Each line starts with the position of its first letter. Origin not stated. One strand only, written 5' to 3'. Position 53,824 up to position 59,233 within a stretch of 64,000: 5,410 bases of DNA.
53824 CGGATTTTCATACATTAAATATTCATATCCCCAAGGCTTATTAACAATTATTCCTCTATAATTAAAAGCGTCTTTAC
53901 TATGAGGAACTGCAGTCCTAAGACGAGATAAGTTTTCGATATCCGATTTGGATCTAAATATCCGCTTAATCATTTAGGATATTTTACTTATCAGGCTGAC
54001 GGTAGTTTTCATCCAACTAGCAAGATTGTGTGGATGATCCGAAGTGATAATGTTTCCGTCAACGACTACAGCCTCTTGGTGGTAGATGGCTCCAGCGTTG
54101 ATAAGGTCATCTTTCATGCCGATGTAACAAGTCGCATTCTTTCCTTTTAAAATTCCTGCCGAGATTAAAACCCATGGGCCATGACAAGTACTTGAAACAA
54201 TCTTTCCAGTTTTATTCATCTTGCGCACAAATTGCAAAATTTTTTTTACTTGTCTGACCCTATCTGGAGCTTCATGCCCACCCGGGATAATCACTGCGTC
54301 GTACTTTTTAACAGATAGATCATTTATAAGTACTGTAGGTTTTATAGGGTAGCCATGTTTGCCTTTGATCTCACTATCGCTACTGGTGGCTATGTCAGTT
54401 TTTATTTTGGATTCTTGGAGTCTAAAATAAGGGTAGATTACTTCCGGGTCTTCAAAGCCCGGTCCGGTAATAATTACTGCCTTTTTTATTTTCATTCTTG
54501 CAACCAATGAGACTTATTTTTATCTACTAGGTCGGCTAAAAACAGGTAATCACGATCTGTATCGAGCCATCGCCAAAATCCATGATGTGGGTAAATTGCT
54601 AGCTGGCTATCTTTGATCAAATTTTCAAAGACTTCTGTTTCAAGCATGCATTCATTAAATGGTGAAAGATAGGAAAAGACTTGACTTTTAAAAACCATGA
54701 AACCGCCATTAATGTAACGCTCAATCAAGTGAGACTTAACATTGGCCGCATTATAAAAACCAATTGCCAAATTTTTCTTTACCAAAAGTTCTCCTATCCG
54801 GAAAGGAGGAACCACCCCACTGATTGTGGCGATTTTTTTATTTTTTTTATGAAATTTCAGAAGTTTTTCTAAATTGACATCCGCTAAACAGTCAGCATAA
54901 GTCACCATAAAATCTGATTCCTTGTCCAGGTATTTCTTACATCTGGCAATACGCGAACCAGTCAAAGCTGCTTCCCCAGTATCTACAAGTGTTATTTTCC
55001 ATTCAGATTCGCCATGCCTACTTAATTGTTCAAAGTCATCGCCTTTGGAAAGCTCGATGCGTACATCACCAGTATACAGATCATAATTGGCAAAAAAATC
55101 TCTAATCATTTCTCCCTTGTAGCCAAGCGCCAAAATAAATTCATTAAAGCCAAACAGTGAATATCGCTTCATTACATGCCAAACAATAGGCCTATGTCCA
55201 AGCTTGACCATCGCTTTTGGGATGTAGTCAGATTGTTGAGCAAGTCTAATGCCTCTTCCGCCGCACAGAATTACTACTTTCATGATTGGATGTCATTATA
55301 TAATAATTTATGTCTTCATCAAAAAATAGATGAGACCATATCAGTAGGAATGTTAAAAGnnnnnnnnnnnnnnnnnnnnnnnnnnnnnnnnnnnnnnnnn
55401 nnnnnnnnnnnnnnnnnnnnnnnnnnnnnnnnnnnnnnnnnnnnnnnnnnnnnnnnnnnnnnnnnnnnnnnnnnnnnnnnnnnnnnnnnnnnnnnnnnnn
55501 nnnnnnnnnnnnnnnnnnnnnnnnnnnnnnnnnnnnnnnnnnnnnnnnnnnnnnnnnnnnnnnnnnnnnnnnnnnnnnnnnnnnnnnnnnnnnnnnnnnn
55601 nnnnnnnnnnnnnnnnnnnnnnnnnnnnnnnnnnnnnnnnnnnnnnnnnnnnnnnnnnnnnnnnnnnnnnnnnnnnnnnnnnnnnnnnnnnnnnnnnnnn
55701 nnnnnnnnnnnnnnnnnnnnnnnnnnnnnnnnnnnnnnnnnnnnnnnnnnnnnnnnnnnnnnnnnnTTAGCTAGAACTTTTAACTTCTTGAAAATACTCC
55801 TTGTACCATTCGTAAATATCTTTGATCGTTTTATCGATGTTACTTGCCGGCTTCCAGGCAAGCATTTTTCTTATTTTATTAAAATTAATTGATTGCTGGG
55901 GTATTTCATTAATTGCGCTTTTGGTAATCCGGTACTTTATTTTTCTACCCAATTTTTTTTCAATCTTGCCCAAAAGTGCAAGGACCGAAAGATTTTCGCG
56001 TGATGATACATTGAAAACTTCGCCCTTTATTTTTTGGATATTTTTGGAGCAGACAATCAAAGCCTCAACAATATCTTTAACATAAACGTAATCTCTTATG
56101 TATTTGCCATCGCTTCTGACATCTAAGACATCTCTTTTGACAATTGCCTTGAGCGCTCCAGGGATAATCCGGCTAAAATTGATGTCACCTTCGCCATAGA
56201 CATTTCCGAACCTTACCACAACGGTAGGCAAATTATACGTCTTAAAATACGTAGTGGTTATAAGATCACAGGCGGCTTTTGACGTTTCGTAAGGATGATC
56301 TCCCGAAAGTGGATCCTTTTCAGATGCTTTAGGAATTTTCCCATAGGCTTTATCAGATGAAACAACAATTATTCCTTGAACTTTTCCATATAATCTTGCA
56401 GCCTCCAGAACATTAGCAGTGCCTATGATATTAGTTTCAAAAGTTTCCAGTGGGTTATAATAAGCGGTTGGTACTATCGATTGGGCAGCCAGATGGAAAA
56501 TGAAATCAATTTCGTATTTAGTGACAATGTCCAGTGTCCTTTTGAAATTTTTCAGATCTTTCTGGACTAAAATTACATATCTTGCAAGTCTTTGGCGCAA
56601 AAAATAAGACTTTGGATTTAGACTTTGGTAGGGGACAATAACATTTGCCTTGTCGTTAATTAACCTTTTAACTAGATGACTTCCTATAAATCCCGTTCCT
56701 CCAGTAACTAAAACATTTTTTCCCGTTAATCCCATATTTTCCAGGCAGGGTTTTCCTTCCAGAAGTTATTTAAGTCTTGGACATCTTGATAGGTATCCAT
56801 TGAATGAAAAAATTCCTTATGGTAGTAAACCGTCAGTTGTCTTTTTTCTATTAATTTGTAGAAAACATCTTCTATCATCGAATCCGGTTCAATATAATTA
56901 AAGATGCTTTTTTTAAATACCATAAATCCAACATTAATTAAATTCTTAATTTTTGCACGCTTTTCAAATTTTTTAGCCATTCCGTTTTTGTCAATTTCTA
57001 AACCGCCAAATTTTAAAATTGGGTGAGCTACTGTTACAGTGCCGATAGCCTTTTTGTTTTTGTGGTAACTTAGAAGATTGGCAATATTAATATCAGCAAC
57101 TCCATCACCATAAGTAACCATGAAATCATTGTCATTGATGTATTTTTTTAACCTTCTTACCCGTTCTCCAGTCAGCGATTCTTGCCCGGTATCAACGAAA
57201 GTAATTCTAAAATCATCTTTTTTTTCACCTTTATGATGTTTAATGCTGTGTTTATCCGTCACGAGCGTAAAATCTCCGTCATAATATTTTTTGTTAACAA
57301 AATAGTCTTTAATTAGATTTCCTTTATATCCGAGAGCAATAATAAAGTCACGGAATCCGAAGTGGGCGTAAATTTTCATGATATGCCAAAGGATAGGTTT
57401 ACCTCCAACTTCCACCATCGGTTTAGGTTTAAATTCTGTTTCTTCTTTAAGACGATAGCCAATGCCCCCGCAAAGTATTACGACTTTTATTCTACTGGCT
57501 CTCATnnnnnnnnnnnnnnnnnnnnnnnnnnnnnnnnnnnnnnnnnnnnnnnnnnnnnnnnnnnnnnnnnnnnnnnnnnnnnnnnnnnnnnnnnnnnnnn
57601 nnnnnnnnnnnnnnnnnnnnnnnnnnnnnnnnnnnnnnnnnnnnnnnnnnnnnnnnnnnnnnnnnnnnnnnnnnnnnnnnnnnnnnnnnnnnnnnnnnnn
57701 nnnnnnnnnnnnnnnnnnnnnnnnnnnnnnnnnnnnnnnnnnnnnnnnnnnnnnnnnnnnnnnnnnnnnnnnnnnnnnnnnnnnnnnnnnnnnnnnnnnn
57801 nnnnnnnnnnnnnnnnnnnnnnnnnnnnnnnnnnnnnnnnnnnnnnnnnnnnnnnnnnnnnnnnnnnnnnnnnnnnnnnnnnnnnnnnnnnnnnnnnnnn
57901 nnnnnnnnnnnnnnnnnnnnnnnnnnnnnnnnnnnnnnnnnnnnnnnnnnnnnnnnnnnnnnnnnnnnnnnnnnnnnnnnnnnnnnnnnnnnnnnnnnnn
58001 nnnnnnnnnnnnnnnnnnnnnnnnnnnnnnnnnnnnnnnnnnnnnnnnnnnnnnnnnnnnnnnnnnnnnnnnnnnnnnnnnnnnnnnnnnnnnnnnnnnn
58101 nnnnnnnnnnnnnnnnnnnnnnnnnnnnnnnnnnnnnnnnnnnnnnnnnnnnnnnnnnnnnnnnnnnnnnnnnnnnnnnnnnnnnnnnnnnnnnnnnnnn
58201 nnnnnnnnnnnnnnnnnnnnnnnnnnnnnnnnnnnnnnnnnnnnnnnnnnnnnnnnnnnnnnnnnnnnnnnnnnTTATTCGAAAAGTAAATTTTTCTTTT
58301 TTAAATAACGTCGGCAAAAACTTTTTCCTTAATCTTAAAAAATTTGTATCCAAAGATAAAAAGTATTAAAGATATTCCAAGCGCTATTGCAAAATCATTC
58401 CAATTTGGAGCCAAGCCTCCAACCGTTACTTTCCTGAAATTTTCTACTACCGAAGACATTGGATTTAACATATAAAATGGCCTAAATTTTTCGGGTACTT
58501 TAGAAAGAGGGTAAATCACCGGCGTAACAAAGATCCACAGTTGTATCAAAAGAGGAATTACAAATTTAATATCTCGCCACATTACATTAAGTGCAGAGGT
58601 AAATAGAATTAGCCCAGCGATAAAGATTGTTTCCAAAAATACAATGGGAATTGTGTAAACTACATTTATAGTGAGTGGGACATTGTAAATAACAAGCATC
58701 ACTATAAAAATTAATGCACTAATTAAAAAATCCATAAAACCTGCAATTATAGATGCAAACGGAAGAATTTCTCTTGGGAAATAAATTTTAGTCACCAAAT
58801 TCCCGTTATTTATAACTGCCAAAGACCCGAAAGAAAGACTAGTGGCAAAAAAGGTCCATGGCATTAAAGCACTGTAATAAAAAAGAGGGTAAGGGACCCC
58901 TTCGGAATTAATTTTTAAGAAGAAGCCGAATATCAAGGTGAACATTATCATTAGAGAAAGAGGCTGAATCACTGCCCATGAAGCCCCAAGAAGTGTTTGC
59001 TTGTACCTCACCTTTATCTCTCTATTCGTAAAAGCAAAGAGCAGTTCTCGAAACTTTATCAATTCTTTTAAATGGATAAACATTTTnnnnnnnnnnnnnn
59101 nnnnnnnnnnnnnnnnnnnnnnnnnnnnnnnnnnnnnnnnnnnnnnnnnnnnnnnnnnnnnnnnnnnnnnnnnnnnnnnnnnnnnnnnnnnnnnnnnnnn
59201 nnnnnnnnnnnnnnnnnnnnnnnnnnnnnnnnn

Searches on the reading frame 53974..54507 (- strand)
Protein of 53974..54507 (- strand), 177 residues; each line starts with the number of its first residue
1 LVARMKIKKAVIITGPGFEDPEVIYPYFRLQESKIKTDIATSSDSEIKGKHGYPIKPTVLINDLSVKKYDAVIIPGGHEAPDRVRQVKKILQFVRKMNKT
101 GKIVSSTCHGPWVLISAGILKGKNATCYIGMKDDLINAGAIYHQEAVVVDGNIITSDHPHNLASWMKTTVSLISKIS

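Call 3: search_protein_families(library=pfam, proteins=[window:53974-54507:-], max_evalue=0.001)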
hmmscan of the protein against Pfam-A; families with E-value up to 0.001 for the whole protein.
window:53974-54507:- (177 aa): 2 families
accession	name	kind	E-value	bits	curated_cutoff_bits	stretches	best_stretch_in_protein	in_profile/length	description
PF01965.30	DJ-1_PfpI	-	3.9e-50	170.3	26.6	1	8-170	1-163/165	DJ-1/PfpI family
PF17124.11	ThiJ_like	-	0.00069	19.9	30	1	62-117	78-141/186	ThiJ/PfpI family-like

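Call 4: search_protein_families(library=ncbifam, proteins=[window:53974-54507:-], max_evalue=0.001)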
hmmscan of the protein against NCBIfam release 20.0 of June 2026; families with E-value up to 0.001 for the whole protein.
window:53974-54507:- (177 aa): 11 families
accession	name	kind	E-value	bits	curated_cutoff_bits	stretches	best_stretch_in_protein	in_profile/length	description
NF040823.1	deglyc_PfpI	equivalog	1.1e-47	162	330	1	9-173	2-165/166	deglycase PfpI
TIGR01382.1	PfpI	subfamily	2.6e-45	154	139.05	1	10-173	2-168/169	DJ-1/PfpI/YhbO family deglycase/protease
TIGR01383.1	not_thiJ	equivalog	5.3e-26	91.4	131.25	1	10-159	2-154/180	DJ-1 family glyoxalase III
NF008605.0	PRK11574.1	equivalog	5.4e-09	36.1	252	1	16-159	11-158/196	protein deglycase YajL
TIGR01737.1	FGAM_synth_I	equivalog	5.5e-08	32.4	177.8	1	58-123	30-100/228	phosphoribosylformylglycinamidine synthase I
NF003168.0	PRK04155.1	equivalog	1.6e-07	30.7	365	1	66-124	145-203/287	glyoxalase III HchA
NF006902.0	PRK09393.1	equivalog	1.3e-06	27.8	425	1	38-137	48-143/327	transcriptional regulator FtrA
NF002957.0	PRK03619.1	equivalog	7.6e-06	25.4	212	1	58-123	31-101/222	phosphoribosylformylglycinamidine synthase subunit PurQ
NF052371.1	TransRegGbdRPseu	equivalog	4.2e-05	22.8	480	1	47-127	63-139/365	choline metabolism transcriptional regulator GbdR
NF008747.0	PRK11780.1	equivalog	0.00012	22.1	180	0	61-162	78-187/218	isoprenoid biosynthesis glyoxalase ElbB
NF002252.0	PRK01175.1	equivalog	0.00053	19.1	298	1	65-124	45-112/261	phosphoribosylformylglycinamidine synthase subunit PurQ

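Call 48: search_solved_structures(query=window:53974-54507:-, max_evalue=1e-15)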
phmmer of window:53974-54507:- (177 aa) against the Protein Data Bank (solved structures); distinct sequences matched with E-value up to 1e-15: 16.
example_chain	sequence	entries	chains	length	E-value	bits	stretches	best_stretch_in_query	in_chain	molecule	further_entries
1g2i_A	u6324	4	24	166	7.5e-42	146.2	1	9-173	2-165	PROTEASE I | Deglycase PH1704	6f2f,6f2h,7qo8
6hf6_A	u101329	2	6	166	5.1e-41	143.5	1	9-173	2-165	Deglycase PH1704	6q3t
5tw0_A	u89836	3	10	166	7e-40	139.8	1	9-173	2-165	Peptidase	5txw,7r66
3l18_A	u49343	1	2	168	2e-37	131.8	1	9-173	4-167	Intracellular protease I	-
3uk7_A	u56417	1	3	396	8.1e-31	110.3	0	44-156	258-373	Class I glutamine amidotransferase-like domain-containing protein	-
4ofw_A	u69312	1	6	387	9.4e-31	110.1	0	44-156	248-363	Protein DJ-1 homolog D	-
3fse_A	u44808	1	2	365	1.1e-28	103.4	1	8-168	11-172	two-domain protein containing DJ-1/ThiJ/PfpI-like and ferritin-like domains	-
4ogg_A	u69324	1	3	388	1.1e-27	100.1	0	44-156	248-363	Protein DJ-1 homolog D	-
4y0n_A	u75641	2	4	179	9.7e-23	84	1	8-169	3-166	Uncharacterized protein SAV1875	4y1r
8r3n_B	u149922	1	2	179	1.1e-22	83.9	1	11-172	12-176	Protease PfpI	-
4y1f_A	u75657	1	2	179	2.6e-22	82.6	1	8-169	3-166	Uncharacterized protein SAV1875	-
4y1g_A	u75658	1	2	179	4.8e-22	81.7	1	8-169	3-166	Uncharacterized protein SAV1875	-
2vrn_A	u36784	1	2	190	1.9e-21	79.8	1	8-170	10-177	PROTEASE I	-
4y1e_A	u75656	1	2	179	4.6e-21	78.5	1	8-169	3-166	Uncharacterized protein SAV1875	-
1oi4_A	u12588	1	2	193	1.9e-20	76.5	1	7-172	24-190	HYPOTHETICAL PROTEIN YHBO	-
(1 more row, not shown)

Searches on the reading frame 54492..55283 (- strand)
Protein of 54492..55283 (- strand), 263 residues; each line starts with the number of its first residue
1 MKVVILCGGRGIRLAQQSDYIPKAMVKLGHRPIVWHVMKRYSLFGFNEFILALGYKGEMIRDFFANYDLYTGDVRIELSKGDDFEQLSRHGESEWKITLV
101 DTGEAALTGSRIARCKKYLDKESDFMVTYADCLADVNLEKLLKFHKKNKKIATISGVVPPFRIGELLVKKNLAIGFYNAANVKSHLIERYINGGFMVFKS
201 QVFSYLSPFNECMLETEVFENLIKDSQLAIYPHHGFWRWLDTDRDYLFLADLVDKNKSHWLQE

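Call 3: search_protein_families(library=pfam, proteins=[window:54492-55283:-], max_evalue=0.001)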
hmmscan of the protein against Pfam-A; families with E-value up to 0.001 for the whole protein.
window:54492-55283:- (263 aa): 2 families
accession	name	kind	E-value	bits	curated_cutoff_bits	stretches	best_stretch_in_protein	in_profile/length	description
PF00483.29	NTP_transferase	-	4.9e-11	43.1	21.2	1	2-156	1-135/245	Nucleotidyl transferase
PF12804.13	NTP_transf_3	-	6.4e-06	26.9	27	1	3-67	1-58/160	MobA-like NTP transferase domain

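Call 4: search_protein_families(library=ncbifam, proteins=[window:54492-55283:-], max_evalue=0.001)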
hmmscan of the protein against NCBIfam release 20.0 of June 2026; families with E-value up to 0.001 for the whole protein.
window:54492-55283:- (263 aa): 16 families
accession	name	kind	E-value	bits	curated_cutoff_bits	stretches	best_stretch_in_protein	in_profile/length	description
TIGR02623.1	G1P_cyt_trans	equivalog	9.5e-74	248.1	300.25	1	1-260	1-252/255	glucose-1-phosphate cytidylyltransferase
TIGR03992.1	Arch_glmU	subfamily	2.4e-17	62.9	292.1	2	1-67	1-67/393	bifunctional sugar-1-phosphate nucleotidylyltransferase/acetyltransferase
NF052502.1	man1P_GTase_Rv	exception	2.2e-15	56.4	440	2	95-247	72-224/352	mannose-1-phosphate guanylyltransferase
NF049965.1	GlMnHpPGnyltfHddC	equivalog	1.4e-12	47.7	300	1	1-67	1-67/221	D-glycero-D-manno-heptose 1-phosphate guanosyltransferase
NF041313.1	UDPGP_AglF_Halo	equivalog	4.2e-12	46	400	1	1-65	1-65/234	UTP--glucose-1-phosphate uridylyltransferase AglF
NF045761.1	NAMPUrTaseMurU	equivalog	1.4e-11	44.7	250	1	1-70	1-70/226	N-acetylmuramate alpha-1-phosphate uridylyltransferase MurU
NF041173.1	Sug_nt_acttase_Thmprot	equivalog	2.8e-08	33.1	600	1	87-238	62-212/405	bifunctional sugar-1-phosphate nucleotidylyltransferase/acetyltransferase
TIGR01173.1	glmU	equivalog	4.4e-08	32.4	366.85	1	1-201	1-175/452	bifunctional UDP-N-acetylglucosamine diphosphorylase/glucosamine-1-phosphate N-acetyltransferase GlmU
NF041135.1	IPPtranDIPPsyn_Thcocales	equivalog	1.2e-06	27.9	580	1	1-68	1-65/419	bifunctional L-myo-inositol-1-phosphate cytidylyltransferase/CDP-L-myo-inositol myo-inositolphosphotransferase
TIGR01208.1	rmlA_long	equivalog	8.5e-06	24.9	320.25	0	2-66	1-66/353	glucose-1-phosphate thymidylyltransferase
TIGR01099.1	galU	equivalog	3.6e-05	23.5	326.8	1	1-149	2-150/261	UTP--glucose-1-phosphate uridylyltransferase GalU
NF010933.0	PRK14353.1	equivalog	4.9e-05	22.1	505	0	3-64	8-66/453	bifunctional UDP-N-acetylglucosamine diphosphorylase/glucosamine-1-phosphate N-acetyltransferase GlmU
NF010934.1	PRK14354.1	equivalog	0.00032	19.3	450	0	3-67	2-63/447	bifunctional UDP-N-acetylglucosamine diphosphorylase/glucosamine-1-phosphate N-acetyltransferase GlmU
NF010940.0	PRK14360.1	equivalog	0.00033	19.3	602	0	2-68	3-66/452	bifunctional UDP-N-acetylglucosamine diphosphorylase/glucosamine-1-phosphate N-acetyltransferase GlmU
NF010935.0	PRK14355.1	equivalog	0.00057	18.6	718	0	3-67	6-67/459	bifunctional UDP-N-acetylglucosamine diphosphorylase/glucosamine-1-phosphate N-acetyltransferase GlmU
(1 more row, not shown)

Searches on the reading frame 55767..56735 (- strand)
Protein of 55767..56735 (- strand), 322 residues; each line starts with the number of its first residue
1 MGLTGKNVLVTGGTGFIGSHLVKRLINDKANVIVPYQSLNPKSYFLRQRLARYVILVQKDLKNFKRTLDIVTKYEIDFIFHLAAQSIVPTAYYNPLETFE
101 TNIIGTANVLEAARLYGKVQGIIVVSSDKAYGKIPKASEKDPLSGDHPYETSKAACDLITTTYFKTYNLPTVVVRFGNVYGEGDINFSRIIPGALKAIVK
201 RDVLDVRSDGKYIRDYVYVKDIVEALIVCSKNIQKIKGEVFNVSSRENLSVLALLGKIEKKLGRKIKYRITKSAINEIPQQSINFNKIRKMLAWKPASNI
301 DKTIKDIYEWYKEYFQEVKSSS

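Call 3: search_protein_families(library=pfam, proteins=[window:55767-56735:-], max_evalue=0.001)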
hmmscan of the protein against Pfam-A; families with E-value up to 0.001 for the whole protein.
window:55767-56735:- (322 aa): 9 families
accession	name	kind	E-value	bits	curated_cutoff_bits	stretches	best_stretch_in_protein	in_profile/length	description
PF16363.11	GDP_Man_Dehyd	-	1.7e-50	172.8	27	1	9-306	1-331/332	GDP-mannose 4,6 dehydratase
PF01370.27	Epimerase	-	1.7e-49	168.8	20.9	1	8-243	1-239/240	NAD dependent epimerase/dehydratase family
PF02719.21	Polysacc_synt_2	-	4.8e-26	92.1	20.2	1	8-263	1-248/293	Polysaccharide biosynthesis protein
PF01073.25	3Beta_HSD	-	1.8e-18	67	22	1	9-243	1-248/280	3-beta hydroxysteroid dehydrogenase/isomerase family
PF07993.18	NAD_binding_4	-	1.5e-15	57.5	20.1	2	75-206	88-238/258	Male sterility protein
PF04321.23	RmlD_sub_bind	-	1.3e-12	47.9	27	1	7-264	2-233/287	RmlD substrate binding domain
PF00106.31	adh_short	-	9.9e-06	25.6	26.6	1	6-165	1-165/195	short chain dehydrogenase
PF05368.20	NmrA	-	1.7e-05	25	27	0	6-63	3-59/298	NmrA-like family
PF13460.12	NAD_binding_10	-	0.00074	19.9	27.2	0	12-160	1-132/184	NAD(P)H-binding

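Call 4: search_protein_families(library=ncbifam, proteins=[window:55767-56735:-], max_evalue=0.001)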
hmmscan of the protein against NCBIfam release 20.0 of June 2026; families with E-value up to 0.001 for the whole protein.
window:55767-56735:- (322 aa): 41 families (the best 25 are shown)
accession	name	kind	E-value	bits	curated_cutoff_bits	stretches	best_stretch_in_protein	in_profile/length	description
TIGR02622.1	CDP_4_6_dhtase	equivalog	1.6e-53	182.1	278.45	1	4-318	3-337/352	CDP-glucose 4,6-dehydratase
TIGR01181.1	dTDP_gluc_dehyt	equivalog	1.6e-51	175.3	365.1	1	8-314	2-314/321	dTDP-glucose 4,6-dehydratase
TIGR04180.1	EDH_00030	hypoth_equivalog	2.6e-42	144.9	475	1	8-297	1-295/297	NAD-dependent 4,6-dehydratase LegB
TIGR01179.1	galE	equivalog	5.8e-42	143.7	262.3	1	7-314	1-328/332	UDP-glucose 4-epimerase GalE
NF007490.0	PRK10084.1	subfamily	8.6e-32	110.5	649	1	7-319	2-345/361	dTDP-glucose 4,6-dehydratase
NF007582.0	PRK10217.1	equivalog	1.7e-31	109.6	698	1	6-312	2-332/355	dTDP-glucose 4,6-dehydratase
NF007956.0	PRK10675.1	subfamily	4.5e-27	95.1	394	2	7-161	2-161/338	UDP-glucose 4-epimerase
TIGR02197.1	heptose_epim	equivalog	9e-23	80.9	274.6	1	8-313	1-315/316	ADP-glyceromanno-heptose 6-epimerase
NF011728.1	PRK15181.1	equivalog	4.6e-22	78.5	760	1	3-320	13-346/348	Vi polysaccharide biosynthesis UDP-N-acetylglucosaminuronic acid C-4 epimerase TviC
TIGR03589.1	PseB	equivalog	5.3e-18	65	407.75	1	4-136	3-134/324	UDP-N-acetylglucosamine 4,6-dehydratase (inverting)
NF047922.1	GDPFucSynFcl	equivalog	4.2e-15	56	500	1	5-314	2-304/308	GDP-L-fucose synthase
TIGR04130.1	FnlA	equivalog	5.9e-15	55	730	1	5-132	4-129/337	UDP-N-acetylglucosamine 4,6-dehydratase/5-epimerase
TIGR01746.1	Thioester-redct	subfamily_domain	1.1e-14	54.5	213.35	1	74-267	87-285/371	thioester reductase domain-containing protein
NF043036.1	ErythonDh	equivalog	3.3e-13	49.5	325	1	7-178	2-185/321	D-erythronate dehydrogenase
TIGR01472.1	gmd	equivalog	1.3e-12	47.6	415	1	9-271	4-277/342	GDP-mannose 4,6-dehydratase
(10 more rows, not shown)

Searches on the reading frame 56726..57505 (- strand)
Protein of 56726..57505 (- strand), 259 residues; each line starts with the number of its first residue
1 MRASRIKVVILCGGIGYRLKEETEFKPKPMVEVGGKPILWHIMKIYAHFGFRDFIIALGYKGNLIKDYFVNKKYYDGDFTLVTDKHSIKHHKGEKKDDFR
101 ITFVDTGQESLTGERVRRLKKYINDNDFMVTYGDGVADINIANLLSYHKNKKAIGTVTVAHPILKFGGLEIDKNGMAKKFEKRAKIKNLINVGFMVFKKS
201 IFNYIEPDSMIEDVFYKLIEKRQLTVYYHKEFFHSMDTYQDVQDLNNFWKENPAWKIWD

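Call 14: search_protein_families(library=ncbifam, proteins=[window:56726-57505:-], max_evalue=1e-10)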
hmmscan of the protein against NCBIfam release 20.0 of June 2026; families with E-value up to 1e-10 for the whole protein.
window:56726-57505:- (259 aa): 8 families
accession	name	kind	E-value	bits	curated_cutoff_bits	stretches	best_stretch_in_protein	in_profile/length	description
TIGR02623.1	G1P_cyt_trans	equivalog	1.6e-82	276.8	300.25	1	6-258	1-255/255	glucose-1-phosphate cytidylyltransferase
TIGR03992.1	Arch_glmU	subfamily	4.2e-27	95.1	292.1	2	78-207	48-178/393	bifunctional sugar-1-phosphate nucleotidylyltransferase/acetyltransferase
NF052502.1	man1P_GTase_Rv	exception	1.1e-20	73.9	440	1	8-240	3-221/352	mannose-1-phosphate guanylyltransferase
NF049965.1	GlMnHpPGnyltfHddC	equivalog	5.2e-19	68.8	300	1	7-76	2-70/221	D-glycero-D-manno-heptose 1-phosphate guanosyltransferase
NF041313.1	UDPGP_AglF_Halo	equivalog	3e-18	66.2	400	1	7-71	2-66/234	UTP--glucose-1-phosphate uridylyltransferase AglF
NF041173.1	Sug_nt_acttase_Thmprot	equivalog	2.3e-15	56.5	600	1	6-230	1-208/405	bifunctional sugar-1-phosphate nucleotidylyltransferase/acetyltransferase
TIGR01208.1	rmlA_long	equivalog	6.1e-15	55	320.25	0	7-85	1-80/353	glucose-1-phosphate thymidylyltransferase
NF045761.1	NAMPUrTaseMurU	equivalog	3.3e-14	53.3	250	0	6-77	1-72/226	N-acetylmuramate alpha-1-phosphate uridylyltransferase MurU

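Call 83: search_protein_families(library=pfam, proteins=[window:56726-57505:-], max_evalue=0.01)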
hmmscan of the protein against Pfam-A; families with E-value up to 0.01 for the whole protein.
window:56726-57505:- (259 aa): 2 families
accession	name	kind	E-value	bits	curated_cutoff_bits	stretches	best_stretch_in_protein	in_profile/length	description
PF00483.29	NTP_transferase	-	1.1e-16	61.6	21.2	1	7-252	1-239/245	Nucleotidyl transferase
PF12804.13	NTP_transf_3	-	5.2e-06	27.2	27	1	8-61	1-49/160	MobA-like NTP transferase domain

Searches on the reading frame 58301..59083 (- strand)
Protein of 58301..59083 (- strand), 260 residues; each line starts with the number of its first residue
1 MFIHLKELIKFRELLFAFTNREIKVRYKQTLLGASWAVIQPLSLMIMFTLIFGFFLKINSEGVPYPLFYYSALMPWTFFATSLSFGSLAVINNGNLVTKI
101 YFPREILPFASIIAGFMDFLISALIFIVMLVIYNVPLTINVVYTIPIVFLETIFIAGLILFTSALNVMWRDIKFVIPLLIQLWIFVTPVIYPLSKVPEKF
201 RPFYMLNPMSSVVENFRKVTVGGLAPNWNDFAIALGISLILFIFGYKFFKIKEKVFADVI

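Call 14: search_protein_families(library=ncbifam, proteins=[window:58301-59083:-], max_evalue=1e-10)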
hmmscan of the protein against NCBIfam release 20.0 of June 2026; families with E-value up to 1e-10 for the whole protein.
window:58301-59083:- (260 aa): 1 family
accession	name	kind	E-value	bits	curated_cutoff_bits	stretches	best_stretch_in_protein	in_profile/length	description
NF050109.1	galactan_ABC_perm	equivalog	2.3e-15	56.8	380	1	4-241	13-253/272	galactan export ABC transporter permease subunit Wzm/RfbD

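Call 83: search_protein_families(library=pfam, proteins=[window:58301-59083:-], max_evalue=0.01)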
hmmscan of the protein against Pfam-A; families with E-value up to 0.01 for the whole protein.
window:58301-59083:- (260 aa): 1 family
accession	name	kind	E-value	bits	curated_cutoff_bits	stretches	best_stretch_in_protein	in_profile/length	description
PF01061.29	ABC2_membrane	-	2.1e-17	63.8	26.9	1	14-219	2-209/211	ABC-2 type transporter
